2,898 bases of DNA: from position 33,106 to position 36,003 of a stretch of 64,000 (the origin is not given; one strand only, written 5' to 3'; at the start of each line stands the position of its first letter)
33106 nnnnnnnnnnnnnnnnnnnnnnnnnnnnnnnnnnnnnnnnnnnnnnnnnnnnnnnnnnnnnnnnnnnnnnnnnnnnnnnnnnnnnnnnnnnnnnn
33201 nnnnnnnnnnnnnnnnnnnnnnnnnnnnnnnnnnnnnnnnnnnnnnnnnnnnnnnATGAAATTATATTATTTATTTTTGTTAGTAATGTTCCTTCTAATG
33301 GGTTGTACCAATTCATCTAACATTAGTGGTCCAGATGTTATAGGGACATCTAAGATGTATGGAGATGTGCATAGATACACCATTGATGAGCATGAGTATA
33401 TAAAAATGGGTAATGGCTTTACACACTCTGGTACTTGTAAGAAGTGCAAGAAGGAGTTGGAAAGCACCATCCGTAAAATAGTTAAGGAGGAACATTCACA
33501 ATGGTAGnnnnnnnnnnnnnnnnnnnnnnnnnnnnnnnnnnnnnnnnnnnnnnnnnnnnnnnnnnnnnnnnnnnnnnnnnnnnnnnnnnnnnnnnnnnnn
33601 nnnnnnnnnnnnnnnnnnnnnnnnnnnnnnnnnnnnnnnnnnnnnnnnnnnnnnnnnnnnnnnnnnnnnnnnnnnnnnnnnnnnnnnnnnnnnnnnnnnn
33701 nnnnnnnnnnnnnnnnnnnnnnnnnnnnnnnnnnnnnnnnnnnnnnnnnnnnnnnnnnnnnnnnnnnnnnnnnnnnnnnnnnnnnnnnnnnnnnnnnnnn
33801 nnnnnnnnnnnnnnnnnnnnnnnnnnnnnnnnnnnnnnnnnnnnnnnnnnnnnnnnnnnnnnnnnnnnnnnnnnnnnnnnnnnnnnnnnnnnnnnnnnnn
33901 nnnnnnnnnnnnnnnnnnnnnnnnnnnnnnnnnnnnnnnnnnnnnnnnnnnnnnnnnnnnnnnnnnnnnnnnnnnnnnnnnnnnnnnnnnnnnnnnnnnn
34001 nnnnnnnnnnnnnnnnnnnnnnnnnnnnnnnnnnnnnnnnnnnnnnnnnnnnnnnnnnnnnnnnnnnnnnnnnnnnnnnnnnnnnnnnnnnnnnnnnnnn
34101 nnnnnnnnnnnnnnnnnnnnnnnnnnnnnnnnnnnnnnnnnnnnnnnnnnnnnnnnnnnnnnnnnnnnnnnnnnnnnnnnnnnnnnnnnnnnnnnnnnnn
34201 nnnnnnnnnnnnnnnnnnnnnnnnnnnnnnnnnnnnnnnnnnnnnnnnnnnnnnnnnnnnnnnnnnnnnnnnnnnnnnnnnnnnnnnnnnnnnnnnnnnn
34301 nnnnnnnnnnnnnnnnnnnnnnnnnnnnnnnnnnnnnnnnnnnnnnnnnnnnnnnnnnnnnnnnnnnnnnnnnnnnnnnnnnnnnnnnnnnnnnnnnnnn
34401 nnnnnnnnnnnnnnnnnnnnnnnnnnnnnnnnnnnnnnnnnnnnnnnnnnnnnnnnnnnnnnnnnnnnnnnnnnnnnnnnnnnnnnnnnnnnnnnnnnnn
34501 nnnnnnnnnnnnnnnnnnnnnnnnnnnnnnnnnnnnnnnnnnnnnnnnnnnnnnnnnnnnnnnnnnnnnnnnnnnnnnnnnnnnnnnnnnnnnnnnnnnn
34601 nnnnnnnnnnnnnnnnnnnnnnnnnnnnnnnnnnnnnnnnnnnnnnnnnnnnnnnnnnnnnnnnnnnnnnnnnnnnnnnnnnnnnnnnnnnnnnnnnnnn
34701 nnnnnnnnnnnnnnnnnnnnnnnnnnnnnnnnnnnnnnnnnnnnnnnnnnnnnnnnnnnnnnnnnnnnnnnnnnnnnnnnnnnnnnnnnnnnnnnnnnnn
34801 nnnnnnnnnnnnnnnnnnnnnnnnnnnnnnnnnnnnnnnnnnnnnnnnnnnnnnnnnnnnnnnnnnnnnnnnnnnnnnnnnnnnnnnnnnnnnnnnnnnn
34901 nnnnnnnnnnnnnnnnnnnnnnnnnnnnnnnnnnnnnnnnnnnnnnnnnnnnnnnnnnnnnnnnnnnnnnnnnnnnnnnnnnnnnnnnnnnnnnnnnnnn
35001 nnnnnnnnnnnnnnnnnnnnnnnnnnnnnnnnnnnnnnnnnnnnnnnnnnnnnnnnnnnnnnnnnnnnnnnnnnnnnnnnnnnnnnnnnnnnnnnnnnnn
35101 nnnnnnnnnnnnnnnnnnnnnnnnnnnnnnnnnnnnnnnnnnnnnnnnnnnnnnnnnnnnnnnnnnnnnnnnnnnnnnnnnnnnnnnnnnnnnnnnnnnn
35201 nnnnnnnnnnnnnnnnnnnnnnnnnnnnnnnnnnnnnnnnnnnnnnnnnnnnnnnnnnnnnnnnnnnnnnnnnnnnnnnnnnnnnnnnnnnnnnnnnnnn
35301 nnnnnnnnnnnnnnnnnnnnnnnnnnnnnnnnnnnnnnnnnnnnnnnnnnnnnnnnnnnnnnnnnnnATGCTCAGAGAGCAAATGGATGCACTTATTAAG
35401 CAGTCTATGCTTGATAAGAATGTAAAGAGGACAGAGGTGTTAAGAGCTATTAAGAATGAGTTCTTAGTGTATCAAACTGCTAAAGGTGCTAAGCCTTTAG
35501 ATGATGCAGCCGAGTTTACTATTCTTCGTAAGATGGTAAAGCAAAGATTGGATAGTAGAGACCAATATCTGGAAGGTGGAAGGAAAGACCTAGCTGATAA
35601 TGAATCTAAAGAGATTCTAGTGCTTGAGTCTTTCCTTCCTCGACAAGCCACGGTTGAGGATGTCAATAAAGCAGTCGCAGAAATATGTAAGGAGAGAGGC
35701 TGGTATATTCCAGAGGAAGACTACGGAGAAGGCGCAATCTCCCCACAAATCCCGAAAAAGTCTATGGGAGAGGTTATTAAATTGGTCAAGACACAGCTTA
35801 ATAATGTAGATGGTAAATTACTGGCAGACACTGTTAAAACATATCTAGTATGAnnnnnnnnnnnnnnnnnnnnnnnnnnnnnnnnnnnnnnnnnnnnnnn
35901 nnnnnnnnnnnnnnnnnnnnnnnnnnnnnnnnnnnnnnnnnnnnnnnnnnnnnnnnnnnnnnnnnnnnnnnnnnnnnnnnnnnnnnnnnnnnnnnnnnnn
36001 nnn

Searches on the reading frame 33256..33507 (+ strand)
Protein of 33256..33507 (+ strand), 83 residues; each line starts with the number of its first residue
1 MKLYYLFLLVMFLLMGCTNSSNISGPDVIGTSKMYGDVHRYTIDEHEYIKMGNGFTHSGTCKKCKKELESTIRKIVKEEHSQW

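Call 3: search_protein_families(library=pfam, proteins=[window:33256-33507:+], max_evalue=0.01)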
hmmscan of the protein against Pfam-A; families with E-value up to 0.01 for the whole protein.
window:33256-33507:+ (83 aa): 0 families

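Call 4: search_protein_families(library=ncbifam, proteins=[window:33256-33507:+], max_evalue=0.01)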
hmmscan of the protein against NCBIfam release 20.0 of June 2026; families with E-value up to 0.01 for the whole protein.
window:33256-33507:+ (83 aa): 0 families

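Call 19: search_protein_families(library=phrogs, proteins=[window:33256-33507:+], max_evalue=0.001)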
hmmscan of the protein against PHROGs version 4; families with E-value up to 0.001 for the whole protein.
window:33256-33507:+ (83 aa): 0 families

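Call 90: search_protein_families(library=padloc, proteins=[window:33256-33507:+], max_evalue=0.01)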
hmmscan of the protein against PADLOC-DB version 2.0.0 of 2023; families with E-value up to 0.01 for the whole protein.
window:33256-33507:+ (83 aa): 0 families

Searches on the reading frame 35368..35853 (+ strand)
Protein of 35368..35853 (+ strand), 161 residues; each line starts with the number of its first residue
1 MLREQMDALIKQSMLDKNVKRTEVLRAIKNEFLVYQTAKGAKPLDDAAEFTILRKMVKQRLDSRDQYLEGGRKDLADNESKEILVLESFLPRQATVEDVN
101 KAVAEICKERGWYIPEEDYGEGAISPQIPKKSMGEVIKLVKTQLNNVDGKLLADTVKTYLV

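Call 3: search_protein_families(library=pfam, proteins=[window:35368-35853:+], max_evalue=0.01)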
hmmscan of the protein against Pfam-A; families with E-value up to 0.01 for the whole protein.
window:35368-35853:+ (161 aa): 1 family
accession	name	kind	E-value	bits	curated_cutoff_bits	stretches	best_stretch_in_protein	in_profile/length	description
PF09424.15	YqeY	-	9e-28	97.6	27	1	4-160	2-143/143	Yqey-like protein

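Call 4: search_protein_families(library=ncbifam, proteins=[window:35368-35853:+], max_evalue=0.01)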
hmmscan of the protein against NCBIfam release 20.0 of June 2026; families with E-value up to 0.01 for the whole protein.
window:35368-35853:+ (161 aa): 0 families

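Call 19: search_protein_families(library=phrogs, proteins=[window:35368-35853:+], max_evalue=0.001)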
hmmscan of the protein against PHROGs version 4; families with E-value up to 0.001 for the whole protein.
window:35368-35853:+ (161 aa): 1 family
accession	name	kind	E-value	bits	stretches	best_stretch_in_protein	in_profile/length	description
phrog_1460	-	DNA, RNA and nucleotide metabolism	5.5e-15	56.6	1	1-158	2-138/140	tRNA amidotransferase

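Call 90: search_protein_families(library=padloc, proteins=[window:35368-35853:+], max_evalue=0.01)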
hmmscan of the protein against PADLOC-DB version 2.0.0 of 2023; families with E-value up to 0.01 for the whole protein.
window:35368-35853:+ (161 aa): 1 family
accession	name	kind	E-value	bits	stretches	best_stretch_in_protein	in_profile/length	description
PDLC01256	Cas9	-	0.0041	14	1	86-147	88-142/711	"CAS-II-A,CAS-II-B,CAS-II-C; effector__SPE"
